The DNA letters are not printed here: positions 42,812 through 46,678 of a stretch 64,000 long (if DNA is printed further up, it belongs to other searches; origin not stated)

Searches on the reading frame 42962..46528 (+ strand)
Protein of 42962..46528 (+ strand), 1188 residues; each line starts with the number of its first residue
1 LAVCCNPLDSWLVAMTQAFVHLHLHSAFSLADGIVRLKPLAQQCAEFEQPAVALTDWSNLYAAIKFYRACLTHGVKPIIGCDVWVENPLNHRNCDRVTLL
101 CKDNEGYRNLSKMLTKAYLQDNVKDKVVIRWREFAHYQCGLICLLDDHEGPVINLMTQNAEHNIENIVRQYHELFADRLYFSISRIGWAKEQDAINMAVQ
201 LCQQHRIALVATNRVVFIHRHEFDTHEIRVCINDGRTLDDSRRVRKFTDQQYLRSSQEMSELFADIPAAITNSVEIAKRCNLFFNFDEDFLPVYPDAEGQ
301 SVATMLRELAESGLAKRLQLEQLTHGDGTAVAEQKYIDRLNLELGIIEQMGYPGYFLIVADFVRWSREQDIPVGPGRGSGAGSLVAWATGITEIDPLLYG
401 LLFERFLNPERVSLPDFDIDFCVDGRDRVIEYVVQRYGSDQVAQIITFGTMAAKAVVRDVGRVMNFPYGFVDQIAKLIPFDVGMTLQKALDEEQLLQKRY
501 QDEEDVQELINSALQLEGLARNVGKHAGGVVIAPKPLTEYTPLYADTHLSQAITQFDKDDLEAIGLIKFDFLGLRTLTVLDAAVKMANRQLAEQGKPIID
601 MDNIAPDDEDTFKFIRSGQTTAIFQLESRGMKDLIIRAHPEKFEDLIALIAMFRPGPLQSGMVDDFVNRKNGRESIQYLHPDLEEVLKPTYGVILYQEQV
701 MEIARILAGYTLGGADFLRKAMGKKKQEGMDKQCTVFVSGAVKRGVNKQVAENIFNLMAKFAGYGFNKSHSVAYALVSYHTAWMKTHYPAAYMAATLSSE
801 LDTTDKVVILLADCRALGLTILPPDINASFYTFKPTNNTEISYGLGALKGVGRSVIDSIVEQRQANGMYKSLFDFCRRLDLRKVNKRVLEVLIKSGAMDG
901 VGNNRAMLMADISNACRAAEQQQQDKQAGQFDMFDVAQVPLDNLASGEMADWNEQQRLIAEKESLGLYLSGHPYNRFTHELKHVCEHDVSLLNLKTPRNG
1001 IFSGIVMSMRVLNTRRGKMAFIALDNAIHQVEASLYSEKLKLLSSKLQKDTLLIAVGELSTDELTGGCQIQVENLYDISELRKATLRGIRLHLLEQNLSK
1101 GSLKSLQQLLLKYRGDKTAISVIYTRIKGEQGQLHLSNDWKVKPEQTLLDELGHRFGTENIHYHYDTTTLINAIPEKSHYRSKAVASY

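Call 81: search_protein_families(library=pfam, proteins=[window:42962-46528:+])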
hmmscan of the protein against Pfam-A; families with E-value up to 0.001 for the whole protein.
window:42962-46528:+ (1188 aa): 5 families
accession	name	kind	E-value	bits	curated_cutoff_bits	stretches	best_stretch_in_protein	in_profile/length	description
PF07733.18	DNA_pol3_alpha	-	1.6e-103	346.3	23.9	1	305-573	2-260/260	Bacterial DNA polymerase III alpha NTPase domain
PF17657.6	DNA_pol3_finger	-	4.8e-62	208.6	22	1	576-745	1-166/166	Bacterial DNA polymerase III alpha subunit finger domain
PF02811.25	PHP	-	2.1e-36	126.1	26.4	1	21-184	1-162/164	PHP domain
PF14579.12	HHH_6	-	4.1e-30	104.3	25.6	1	818-906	1-88/90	Helix-hairpin-helix motif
PF20914.2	DNA_pol_IIIA_C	-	9.8e-05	22.5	22.5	1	1106-1157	2-52/52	DNA polymerase III subunit alpha, C-terminal domain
